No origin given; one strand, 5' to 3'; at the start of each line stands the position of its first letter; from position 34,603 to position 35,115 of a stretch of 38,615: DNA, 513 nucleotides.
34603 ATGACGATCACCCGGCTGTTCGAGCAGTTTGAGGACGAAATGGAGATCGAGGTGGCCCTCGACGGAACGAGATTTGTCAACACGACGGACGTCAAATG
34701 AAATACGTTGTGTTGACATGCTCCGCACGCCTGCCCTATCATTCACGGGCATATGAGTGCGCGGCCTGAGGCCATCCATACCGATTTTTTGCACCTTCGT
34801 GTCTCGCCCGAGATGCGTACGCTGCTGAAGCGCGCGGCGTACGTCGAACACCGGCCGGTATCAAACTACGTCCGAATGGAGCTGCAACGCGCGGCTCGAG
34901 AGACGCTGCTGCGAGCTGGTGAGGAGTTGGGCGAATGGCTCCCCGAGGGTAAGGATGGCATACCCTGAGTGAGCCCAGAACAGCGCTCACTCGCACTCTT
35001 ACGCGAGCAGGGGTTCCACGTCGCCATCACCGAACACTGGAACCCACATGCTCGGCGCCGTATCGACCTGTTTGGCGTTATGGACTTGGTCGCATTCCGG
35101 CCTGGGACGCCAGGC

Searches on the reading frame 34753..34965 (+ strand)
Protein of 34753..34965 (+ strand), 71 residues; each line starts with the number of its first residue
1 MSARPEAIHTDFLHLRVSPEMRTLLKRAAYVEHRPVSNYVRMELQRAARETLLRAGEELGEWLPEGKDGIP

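Call 44: search_protein_families(library=pfam, max_evalue=0.05, proteins=[window:34753-34965:+])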
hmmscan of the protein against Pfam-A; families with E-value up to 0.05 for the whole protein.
window:34753-34965:+ (71 aa): 1 family
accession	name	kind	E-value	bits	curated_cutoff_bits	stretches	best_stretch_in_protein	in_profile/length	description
PF08681.18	TacA1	-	3.4e-07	30.6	21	1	13-54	2-43/80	Antitoxin TacA 1-like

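Call 49: search_solved_structures(query=window:34753-34965:+, max_evalue=10, show_alignments=5)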
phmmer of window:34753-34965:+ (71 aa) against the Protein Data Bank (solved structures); distinct sequences matched with E-value up to 10: 6.
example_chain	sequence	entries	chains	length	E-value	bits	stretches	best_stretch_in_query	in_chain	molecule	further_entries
7ak7_C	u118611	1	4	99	0.091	16.6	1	5-53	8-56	CopG family transcriptional regulator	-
2dpn_A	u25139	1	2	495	0.36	14.7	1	19-65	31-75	Glycerol kinase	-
5hee_A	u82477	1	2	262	1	13.3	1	43-66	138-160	Putative uncharacterized protein, TK2203 protein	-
5cwk_A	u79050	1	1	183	1.3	12.9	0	26-64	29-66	Designed helical repeat protein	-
7mwq_A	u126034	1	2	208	1.7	12.5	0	21-64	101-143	LHD29A53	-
7mwq_B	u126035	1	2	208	7.4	10.5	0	34-64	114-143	LHD29B53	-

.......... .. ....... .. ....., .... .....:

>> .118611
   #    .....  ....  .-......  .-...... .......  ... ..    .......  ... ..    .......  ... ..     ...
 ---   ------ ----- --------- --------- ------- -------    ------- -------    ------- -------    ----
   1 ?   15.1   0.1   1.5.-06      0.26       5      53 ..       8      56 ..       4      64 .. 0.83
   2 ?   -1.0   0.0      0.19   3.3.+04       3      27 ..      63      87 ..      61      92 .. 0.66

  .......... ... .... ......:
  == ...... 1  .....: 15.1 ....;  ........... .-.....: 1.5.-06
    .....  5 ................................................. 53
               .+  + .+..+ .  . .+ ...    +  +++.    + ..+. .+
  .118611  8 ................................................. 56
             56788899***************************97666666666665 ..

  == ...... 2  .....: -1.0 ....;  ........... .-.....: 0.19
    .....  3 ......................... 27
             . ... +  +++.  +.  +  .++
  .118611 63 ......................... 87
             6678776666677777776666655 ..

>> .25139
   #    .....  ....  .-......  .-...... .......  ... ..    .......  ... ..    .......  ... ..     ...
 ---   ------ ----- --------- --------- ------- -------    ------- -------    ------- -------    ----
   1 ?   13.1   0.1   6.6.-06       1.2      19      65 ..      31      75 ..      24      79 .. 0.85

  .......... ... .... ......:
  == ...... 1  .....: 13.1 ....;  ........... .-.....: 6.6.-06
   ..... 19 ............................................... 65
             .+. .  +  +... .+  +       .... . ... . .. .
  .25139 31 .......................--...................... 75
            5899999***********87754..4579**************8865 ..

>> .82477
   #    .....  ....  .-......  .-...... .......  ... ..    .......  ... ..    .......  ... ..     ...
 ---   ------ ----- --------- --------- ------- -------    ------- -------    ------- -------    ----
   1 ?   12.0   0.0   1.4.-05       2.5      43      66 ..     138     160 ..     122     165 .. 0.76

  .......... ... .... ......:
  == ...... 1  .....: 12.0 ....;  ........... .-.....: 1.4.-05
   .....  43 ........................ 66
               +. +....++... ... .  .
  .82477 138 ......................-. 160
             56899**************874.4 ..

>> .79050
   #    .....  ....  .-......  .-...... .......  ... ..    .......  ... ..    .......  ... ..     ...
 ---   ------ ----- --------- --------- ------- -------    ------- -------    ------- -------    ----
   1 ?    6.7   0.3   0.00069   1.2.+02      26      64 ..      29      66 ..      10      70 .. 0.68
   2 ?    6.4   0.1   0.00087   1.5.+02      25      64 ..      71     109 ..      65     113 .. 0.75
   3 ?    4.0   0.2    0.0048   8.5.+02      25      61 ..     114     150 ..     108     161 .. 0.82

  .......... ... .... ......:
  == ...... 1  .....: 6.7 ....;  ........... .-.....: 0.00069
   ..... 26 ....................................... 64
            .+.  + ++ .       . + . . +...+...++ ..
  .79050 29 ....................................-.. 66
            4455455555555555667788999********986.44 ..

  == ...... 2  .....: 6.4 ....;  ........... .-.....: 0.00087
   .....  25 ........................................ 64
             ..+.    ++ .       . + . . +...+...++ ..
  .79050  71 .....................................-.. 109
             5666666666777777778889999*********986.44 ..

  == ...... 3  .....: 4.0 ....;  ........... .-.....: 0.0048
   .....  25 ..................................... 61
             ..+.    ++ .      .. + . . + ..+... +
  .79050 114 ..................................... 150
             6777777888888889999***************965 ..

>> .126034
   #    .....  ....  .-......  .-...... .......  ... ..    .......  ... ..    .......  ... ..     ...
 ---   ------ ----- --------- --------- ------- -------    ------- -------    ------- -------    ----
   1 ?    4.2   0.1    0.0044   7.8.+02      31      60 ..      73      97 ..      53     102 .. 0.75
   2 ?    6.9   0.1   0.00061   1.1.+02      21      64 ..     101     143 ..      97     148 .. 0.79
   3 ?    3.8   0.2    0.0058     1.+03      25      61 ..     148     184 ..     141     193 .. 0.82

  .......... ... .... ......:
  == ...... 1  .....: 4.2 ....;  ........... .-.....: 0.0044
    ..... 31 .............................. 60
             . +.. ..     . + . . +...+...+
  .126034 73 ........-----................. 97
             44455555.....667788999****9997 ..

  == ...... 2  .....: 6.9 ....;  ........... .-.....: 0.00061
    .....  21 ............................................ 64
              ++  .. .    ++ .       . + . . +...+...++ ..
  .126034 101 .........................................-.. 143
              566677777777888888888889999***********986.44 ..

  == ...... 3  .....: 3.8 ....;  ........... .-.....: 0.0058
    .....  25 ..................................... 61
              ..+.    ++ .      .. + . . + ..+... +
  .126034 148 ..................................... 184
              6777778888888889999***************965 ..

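Call 53: find_homologous_proteins(query=window:34753-34965:+, max_evalue=0.001)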
Query window:34753-34965:+ (71 aa): 1 proteins with E <= 0.001 among 10 candidates.
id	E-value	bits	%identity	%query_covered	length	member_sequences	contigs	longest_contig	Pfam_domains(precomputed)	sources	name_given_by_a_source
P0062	1.4e-39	150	100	100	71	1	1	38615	PF08681.19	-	-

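Call 56: search_protein_families(library=ncbifam, max_evalue=0.05, proteins=[window:34753-34965:+])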
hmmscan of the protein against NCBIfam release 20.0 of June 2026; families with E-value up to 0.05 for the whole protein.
window:34753-34965:+ (71 aa): 0 families

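Call 62: search_protein_families(library=phrogs, max_evalue=0.01, proteins=[window:34753-34965:+])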
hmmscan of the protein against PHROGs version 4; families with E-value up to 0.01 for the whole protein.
window:34753-34965:+ (71 aa): 1 family
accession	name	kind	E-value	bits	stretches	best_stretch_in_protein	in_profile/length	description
phrog_10531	-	unknown function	0.0055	18.2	1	7-53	3-49/89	-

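Call 72: search_dna_similar(query=window:34753-34965:+, collection=phages, mode=protein, max_evalue=1, max_rows=25)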
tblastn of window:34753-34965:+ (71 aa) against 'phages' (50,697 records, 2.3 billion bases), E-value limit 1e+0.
No match.

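Call 80: search_protein_representatives(protein=window:34753-34965:+)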
Query: 71 residues. Proteins with E-value up to 0.001 (for the whole library): 5; up to 1e-10: 1; up to 1e-30: 1. The best 5 are listed.
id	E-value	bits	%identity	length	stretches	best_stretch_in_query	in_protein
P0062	4.3e-40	150.3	100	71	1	1-71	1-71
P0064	1.5e-04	38.0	51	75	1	12-58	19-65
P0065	2.7e-04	37.2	37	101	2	11-51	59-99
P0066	5.5e-04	36.3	27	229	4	11-49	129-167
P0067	7.9e-04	35.8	41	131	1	9-59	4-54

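Call 81: find_encoding_contigs(protein=P0064, flank=10000, max_places=4)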
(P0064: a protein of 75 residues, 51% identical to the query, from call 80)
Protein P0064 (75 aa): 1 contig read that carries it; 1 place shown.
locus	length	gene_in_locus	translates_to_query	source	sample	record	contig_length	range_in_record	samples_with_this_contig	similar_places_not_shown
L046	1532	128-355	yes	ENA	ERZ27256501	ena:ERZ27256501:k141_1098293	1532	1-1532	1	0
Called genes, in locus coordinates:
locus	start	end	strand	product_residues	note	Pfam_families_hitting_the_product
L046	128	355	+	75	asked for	-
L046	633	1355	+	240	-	PF00027:cNMP_binding, PF13545:HTH_Crp_2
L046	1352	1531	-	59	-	?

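Call 84: search_dna_similar(query=window:34753-34965:+, collection=plasmids, mode=protein, max_evalue=5, max_rows=25)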
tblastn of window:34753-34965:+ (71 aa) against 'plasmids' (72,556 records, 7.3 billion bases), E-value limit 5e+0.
Records with a match: 67; places in all: 67; records where one place covers at least 80% of the query: 2.
Best place of each record, by identity: <60% 67.
By first word of the organism name: Rhizobium 31; Burkholderia 12; Pseudomonas 4; Serratia 4; Paraburkholderia 2; Asticcacaulis 2; Variovorax 2; Rhodovastum 1; Acinetobacter 1; Photorhabdus 1; and 7 more.
By predicted mobility (MOB-suite, as given by PLSDB): non-mobilizable 41; conjugative 17; mobilizable 9.
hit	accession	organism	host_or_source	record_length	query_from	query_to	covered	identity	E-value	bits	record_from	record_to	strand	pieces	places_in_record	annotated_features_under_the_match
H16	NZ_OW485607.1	Rhodovastum atsumiense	-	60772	10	61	73%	42.3%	4e+0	32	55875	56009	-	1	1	DUF1778 domain-containing protein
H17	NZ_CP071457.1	Rhizobium lentis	lentil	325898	15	71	80%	36.7%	2e+0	33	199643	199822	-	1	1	GlxA family transcriptional regulator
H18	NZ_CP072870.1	Rhizobium sp. NLR16a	lentil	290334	15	71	80%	35.0%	3e+0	32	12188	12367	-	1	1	GlxA family transcriptional regulator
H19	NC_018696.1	Paraburkholderia phenoliruptrix BR3459a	Mimosa flocculosa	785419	7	48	59%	45.2%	7e-1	34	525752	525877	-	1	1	DUF1778 domain-containing protein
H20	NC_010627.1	Paraburkholderia phymatum STM815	-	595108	7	48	59%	45.2%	8e-1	34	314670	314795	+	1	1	DUF1778 domain-containing protein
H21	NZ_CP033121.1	Acinetobacter wuhouensis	Culture,Sewage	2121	13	59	66%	38.8%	2e+0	33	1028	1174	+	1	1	hypothetical protein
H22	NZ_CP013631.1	Rhizobium sp. N324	Phaseolus vulgaris,Whole ...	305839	15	63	69%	36.7%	9e-1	34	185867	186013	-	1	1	GlxA family transcriptional regulator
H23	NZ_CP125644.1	Rhizobium sp. BT03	Phaseolus vulgaris,Pure culture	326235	15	63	69%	36.7%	1e+0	34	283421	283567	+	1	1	GlxA family transcriptional regulator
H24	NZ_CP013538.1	Rhizobium phaseoli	Phaseolus vulgaris,Whole ...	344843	15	63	69%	36.7%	2e+0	33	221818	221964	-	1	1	GlxA family transcriptional regulator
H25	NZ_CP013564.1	Rhizobium phaseoli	Phaseolus vulgaris,Whole ...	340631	15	63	69%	36.7%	2e+0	33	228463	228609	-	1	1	GlxA family transcriptional regulator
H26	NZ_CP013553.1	Rhizobium phaseoli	Phaseolus vulgaris,Whole ...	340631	15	63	69%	36.7%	2e+0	33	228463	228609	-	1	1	GlxA family transcriptional regulator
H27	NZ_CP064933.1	Rhizobium phaseoli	Phaseolus vulgaris,single cell,soil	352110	15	63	69%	36.7%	2e+0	33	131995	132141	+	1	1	GlxA family transcriptional regulator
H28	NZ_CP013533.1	Rhizobium phaseoli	Phaseolus vulgaris,Whole ...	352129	15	63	69%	36.7%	2e+0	33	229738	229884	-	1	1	GlxA family transcriptional regulator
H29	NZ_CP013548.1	Rhizobium phaseoli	Phaseolus vulgaris,Whole ...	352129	15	63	69%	36.7%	2e+0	33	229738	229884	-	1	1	GlxA family transcriptional regulator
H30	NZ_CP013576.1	Rhizobium phaseoli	Phaseolus vulgaris,Whole ...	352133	15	63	69%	36.7%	2e+0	33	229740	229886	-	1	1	GlxA family transcriptional regulator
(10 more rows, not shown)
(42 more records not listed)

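Call 85: get_annotated_region(hit=H16, flank=600)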
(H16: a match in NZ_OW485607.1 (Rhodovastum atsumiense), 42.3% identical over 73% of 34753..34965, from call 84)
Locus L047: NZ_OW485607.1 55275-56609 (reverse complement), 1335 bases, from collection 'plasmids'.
description: Rhodovastum atsumiense strain G2-11 plasmid RHOApf
organism: Rhodovastum atsumiense (NCBI taxid 504468)
taxonomy: Bacteria; Pseudomonadota; Alphaproteobacteria; Rhodospirillales; Acetobacteraceae; Rhodovastum; Rhodovastum atsumiense
host: -; source: -; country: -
typing (MOB-suite, as given by PLSDB): non-mobilizable
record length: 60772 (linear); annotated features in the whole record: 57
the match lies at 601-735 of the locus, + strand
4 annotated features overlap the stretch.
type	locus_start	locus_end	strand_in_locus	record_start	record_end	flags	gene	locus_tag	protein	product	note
CDS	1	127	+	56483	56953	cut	-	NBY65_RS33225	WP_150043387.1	hypothetical protein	-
CDS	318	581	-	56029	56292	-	-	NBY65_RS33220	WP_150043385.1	hypothetical protein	-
CDS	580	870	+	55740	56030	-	-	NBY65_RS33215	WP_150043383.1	DUF1778 domain-containing protein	-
CDS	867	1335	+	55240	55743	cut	-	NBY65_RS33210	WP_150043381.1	GNAT family N-acetyltransferase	-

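Call 86: get_annotated_region(hit=H19, flank=600)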
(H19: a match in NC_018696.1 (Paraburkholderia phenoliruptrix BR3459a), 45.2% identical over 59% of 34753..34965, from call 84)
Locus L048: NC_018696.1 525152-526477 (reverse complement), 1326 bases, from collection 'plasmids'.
description: Paraburkholderia phenoliruptrix BR3459a plasmid pSYMBR3459, complete sequence
organism: Paraburkholderia phenoliruptrix BR3459a (NCBI taxid 1229205)
taxonomy: Bacteria; Pseudomonadota; Betaproteobacteria; Burkholderiales; Burkholderiaceae; Paraburkholderia; Paraburkholderia phenoliruptrix; Paraburkholderia phenoliruptrix BR3459a
host: -; source: Mimosa flocculosa; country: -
typing (MOB-suite, as given by PLSDB): conjugative; relaxase MOBP; mating-pair formation MPF_T
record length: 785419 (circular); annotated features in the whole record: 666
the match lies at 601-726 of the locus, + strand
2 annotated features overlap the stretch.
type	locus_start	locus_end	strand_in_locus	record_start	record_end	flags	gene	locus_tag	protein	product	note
CDS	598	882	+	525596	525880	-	-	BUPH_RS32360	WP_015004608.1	DUF1778 domain-containing protein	-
CDS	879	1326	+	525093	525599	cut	-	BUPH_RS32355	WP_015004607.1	GNAT family N-acetyltransferase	-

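Call 120: search_dna_similar(query=L048:598-879:+, collection=plasmids, mode=protein, max_evalue=0.001, max_rows=30, rows=spread)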
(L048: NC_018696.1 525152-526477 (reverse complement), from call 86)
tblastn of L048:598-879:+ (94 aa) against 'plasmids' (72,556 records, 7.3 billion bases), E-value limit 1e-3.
Records with a match: 222; places in all: 228; records where one place covers at least 80% of the query: 168.
Best place of each record, by identity: >=99% 1; 95-99% 1; 60-80% 1; <60% 219.
By first word of the organism name: Rhizobium 57; Burkholderia 46; Agrobacterium 14; Pseudomonas 10; Escherichia 9; Synechocystis 7; Xylella 5; Marinobacter 5; Xanthomonas 4; Serratia 4; and 41 more.
By predicted mobility (MOB-suite, as given by PLSDB): conjugative 113; non-mobilizable 82; mobilizable 27.
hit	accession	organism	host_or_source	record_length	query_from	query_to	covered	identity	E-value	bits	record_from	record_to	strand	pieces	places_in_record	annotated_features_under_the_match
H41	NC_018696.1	Paraburkholderia phenoliruptrix BR3459a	Mimosa flocculosa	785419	1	94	100%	100.0%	7e-52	180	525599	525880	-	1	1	DUF1778 domain-containing protein | GNAT family N-acetyltransferase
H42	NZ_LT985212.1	Pseudomonas syringae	-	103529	2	91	96%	56.7%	9e-23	97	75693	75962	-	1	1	DUF1778 domain-containing protein | GNAT family N-acetyltransferase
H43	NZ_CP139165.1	Robbsia andropogonis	Areca catechu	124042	5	91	93%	56.3%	8e-21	92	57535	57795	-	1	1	DUF1778 domain-containing protein | GNAT family N-acetyltransferase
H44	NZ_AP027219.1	Escherichia coli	Homo sapiens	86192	2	90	95%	53.9%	1e-23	100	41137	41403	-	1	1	DUF1778 domain-containing protein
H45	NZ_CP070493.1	Methylococcus sp. EFPC2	pure culture,stream biofilm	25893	2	91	96%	53.3%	4e-21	92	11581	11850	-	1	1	DUF1778 domain-containing protein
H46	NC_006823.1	Aromatoleum aromaticum EbN1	-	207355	3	91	95%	52.8%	1e-22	97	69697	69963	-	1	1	DUF1778 domain-containing protein | GNAT family N-acetyltransferase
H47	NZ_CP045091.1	Burkholderia glumae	rice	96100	1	93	99%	48.4%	2e-18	85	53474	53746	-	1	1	DUF1778 domain-containing protein | GNAT family N-acetyltransferase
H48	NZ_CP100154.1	Burkholderia glumae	cell culture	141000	1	93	99%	48.4%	2e-18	85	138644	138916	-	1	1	DUF1778 domain-containing protein | GNAT family N-acetyltransferase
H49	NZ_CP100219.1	Burkholderia glumae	cell culture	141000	1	93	99%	48.4%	2e-18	85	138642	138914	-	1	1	DUF1778 domain-containing protein | GNAT family N-acetyltransferase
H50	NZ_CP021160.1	Burkholderia glumae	Oryza sativa,Cell culture,USA rice field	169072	1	93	99%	48.4%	2e-18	85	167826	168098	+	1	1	DUF1778 domain-containing protein | GNAT family N-acetyltransferase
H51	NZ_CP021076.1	Burkholderia glumae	Oryza sativa,Cell culture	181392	1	93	99%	48.4%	2e-18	85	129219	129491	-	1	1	DUF1778 domain-containing protein | GNAT family N-acetyltransferase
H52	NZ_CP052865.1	Burkholderia glumae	rice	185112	1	93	99%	48.4%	6e-18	84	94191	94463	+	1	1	DUF1778 domain-containing protein | GNAT family N-acetyltransferase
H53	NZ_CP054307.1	Synechocystis sp. PCC 7338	cell culture,Tidal pool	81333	4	85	87%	52.4%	5e-19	87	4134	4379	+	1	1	DUF1778 domain-containing protein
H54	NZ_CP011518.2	Pandoraea oxalativorans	-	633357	5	87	88%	50.6%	1e-16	80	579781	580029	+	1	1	DUF1778 domain-containing protein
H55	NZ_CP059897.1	Ciceribacter thiooxidans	mixed culture,soil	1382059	7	85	84%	45.6%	4e-11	64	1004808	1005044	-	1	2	none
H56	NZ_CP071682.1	Rhizobium ruizarguesonis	lentil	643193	7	85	84%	44.3%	5e-11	64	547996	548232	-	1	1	DUF1778 domain-containing protein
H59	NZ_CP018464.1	Xanthomonas euvesicatoria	Capsicum frutescens,pathogen ...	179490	1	83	88%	39.1%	2e-4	45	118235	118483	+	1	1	DUF1778 domain-containing protein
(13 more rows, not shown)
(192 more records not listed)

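Call 121: get_annotated_region(hit=H42, flank=250)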
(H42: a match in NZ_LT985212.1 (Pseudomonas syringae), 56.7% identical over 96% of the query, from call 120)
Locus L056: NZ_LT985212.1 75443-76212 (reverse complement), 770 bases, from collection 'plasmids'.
description: Pseudomonas syringae pv. cerasicola strain CFBP 6110 plasmid PP3, complete sequence
organism: Pseudomonas syringae (NCBI taxid 264451)
taxonomy: Bacteria; Pseudomonadota; Gammaproteobacteria; Pseudomonadales; Pseudomonadaceae; Pseudomonas; Pseudomonas syringae
host: -; source: -; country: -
typing (MOB-suite, as given by PLSDB): conjugative; replicon rep_cluster_283; relaxase MOBP,MOBP; mating-pair formation MPF_I
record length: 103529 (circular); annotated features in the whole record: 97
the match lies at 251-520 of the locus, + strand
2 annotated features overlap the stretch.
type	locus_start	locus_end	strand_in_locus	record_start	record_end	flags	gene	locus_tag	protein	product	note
CDS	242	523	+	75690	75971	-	-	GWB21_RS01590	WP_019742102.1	DUF1778 domain-containing protein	-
CDS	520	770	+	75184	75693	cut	-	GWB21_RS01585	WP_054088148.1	GNAT family N-acetyltransferase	-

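Call 122: get_annotated_region(hit=H45, flank=250)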
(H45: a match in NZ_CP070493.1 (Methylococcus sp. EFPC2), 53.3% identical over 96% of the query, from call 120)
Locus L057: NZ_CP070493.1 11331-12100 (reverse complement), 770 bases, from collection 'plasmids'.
description: Methylococcus sp. EFPC2 plasmid unnamed2, complete sequence
organism: Methylococcus sp. EFPC2 (NCBI taxid 2812648)
taxonomy: Bacteria; Pseudomonadota; Gammaproteobacteria; Methylococcales; Methylococcaceae; Methylococcus; Methylococcus sp. EFPC2
host: -; source: pure culture,stream biofilm; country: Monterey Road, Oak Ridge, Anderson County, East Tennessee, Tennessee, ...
typing (MOB-suite, as given by PLSDB): non-mobilizable
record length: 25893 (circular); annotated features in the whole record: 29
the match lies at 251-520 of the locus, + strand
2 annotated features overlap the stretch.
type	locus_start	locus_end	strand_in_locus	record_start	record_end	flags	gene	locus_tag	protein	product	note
CDS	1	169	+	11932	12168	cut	-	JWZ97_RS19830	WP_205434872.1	CopG family antitoxin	-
CDS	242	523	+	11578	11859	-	-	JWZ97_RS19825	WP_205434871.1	DUF1778 domain-containing protein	-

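Call 123: get_annotated_region(hit=H53, flank=250)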
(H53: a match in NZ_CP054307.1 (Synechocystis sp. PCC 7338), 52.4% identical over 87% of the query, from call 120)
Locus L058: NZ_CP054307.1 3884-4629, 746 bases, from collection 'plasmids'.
description: Synechocystis sp. PCC 7338 plasmid pSyn7338-1, complete sequence
organism: Synechocystis sp. PCC 7338 (NCBI taxid 2732530)
taxonomy: Bacteria; Cyanobacteriota; Cyanophyceae; Synechococcales; Merismopediaceae; Synechocystis; Synechocystis sp. PCC 7338
host: -; source: cell culture,Tidal pool; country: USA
typing (MOB-suite, as given by PLSDB): non-mobilizable
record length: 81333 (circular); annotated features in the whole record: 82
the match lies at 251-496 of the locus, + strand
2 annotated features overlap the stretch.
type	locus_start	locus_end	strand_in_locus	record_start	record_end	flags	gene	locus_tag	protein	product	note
CDS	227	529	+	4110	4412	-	-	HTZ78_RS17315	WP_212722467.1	DUF1778 domain-containing protein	-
CDS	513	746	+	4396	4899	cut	-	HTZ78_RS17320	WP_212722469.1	GNAT family N-acetyltransferase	-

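Call 124: get_annotated_region(hit=H56, flank=250)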
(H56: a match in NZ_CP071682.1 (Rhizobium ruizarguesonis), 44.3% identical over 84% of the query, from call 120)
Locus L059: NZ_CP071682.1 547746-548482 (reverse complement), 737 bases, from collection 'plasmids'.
description: Rhizobium ruizarguesonis strain NZLR24 plasmid p4, complete sequence
organism: Rhizobium ruizarguesonis (NCBI taxid 2081791)
taxonomy: Bacteria; Pseudomonadota; Alphaproteobacteria; Hyphomicrobiales; Rhizobiaceae; Rhizobium; Rhizobium ruizarguesonis
host: -; source: lentil; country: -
typing (MOB-suite, as given by PLSDB): conjugative; replicon rep_cluster_471,rep_cluster_512; relaxase MOBP,MOBQ; mating-pair formation MPF_T
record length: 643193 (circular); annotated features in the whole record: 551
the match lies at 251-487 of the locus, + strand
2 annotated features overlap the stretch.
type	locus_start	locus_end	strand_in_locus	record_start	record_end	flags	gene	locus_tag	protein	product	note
CDS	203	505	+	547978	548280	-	-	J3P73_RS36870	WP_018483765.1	DUF1778 domain-containing protein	-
CDS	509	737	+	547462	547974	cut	-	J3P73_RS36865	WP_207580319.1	GNAT family N-acetyltransferase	-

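Call 125: get_annotated_region(hit=H59, flank=250)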
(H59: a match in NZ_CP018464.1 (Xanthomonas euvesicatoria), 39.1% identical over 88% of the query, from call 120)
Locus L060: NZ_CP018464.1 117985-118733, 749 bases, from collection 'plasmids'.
description: Xanthomonas euvesicatoria strain LMG930 plasmid pLMG930.1, complete sequence
organism: Xanthomonas euvesicatoria (NCBI taxid 456327)
taxonomy: Bacteria; Pseudomonadota; Gammaproteobacteria; Lysobacterales; Lysobacteraceae; Xanthomonas; Xanthomonas euvesicatoria
host: -; source: Capsicum frutescens,pathogen culture,pepper field; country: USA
typing (MOB-suite, as given by PLSDB): mobilizable; replicon rep_cluster_1289,rep_cluster_156,rep_cluster_461; relaxase MOBP,MOBP
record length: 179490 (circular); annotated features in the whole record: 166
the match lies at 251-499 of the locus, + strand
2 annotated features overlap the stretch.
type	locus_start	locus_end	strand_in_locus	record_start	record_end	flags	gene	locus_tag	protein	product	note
CDS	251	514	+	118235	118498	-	-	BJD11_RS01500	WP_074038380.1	DUF1778 domain-containing protein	-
CDS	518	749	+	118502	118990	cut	-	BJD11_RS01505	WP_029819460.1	GNAT family N-acetyltransferase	-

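Call 128: predict_structure(protein=window:34753-34965:+)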
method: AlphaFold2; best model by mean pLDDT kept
length: 71 residues; sequences in the alignment: 1
mean_pLDDT: 66.7   pTM: 0.37
mean pLDDT of the five models: 66.7, 66.1, 65.5, 65.0, 60.9
residues with pLDDT >= 90: 0; 70-90: 40; 50-70: 18; < 50: 13
segments of 3 or more residues with pLDDT < 50: 67-71
pLDDT, mean of each block of 10 residues (from residue 1): 51 58 80 77 82 74 49 38
secondary structure, 60 per line:
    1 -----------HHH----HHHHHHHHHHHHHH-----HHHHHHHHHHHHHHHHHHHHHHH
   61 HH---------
elements in order: H19-32 H38-62

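Call 131: fold_search(model_id=the predicted structure, library=pdb)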
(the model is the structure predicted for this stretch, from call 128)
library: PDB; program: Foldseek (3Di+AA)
matches with E <= 10: 12; with E <= 0.001: 0
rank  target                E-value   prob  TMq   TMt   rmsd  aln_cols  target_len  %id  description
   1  2dqn_C                3.8e+00  0.11  0.33  0.25  10.3        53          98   15  Structure of tRNA-Dependent Amidotransferase GatCAB complexed with Asn (released 2006-07-18)
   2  2df4_C                4.7e+00  0.10  0.34  0.27   9.4        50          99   12  Structure of tRNA-Dependent Amidotransferase GatCAB complexed with Mn2+ (released 2006-07-18)
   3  3kfu_G                6.2e+00  0.06  0.28  0.24   8.2        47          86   17  Crystal structure of the transamidosome (released 2010-08-25)
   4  9k9l_E                7.2e+00  0.13  0.45  0.42   3.4        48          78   21  Cryo-EM structure of the human CENP-A-H4 octasome. (released 2025-04-30)
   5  2f2a_C                7.2e+00  0.08  0.34  0.28   9.4        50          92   12  Structure of tRNA-Dependent Amidotransferase GatCAB complexed with Gln (released 2006-07-18)
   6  7qve_a                8.3e+00  0.20  0.41  0.14   1.4        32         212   25  Spinach 20S proteasome (released 2022-05-25)
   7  8fvx                  8.3e+00  0.13  0.52  0.58   6.2        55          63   14  Histone from Bdellovibrio bacteriovorus (released 2023-08-30)
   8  9a62_B                8.3e+00  0.04  0.30  0.24   8.4        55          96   16  Integrative model of GATA-GATC by crosslinking MS and deep learning (released 2024-09-18)
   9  6sga_FX               9.0e+00  0.04  0.26  0.10   7.7        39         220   31  Body domain of the mt-SSU assemblosome from Trypanosoma brucei (released 2019-09-18)
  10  5x06_F                9.0e+00  0.04  0.26  0.10   5.2        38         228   34  DNA replication regulation protein (released 2018-01-24)
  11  9f0e_A                9.6e+00  0.11  0.52  0.61   6.2        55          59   14  Bacterial histone protein HBb from Bdellovibrio bacteriovorus bound to DNA (released 2024-06-26)
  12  9e2t_I                9.6e+00  0.03  0.25  0.20   7.8        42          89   26  Structure of a de novo designed interleukin-21 mimetic complex with IL-21R and IL-2Rg (released 2025-09-24)
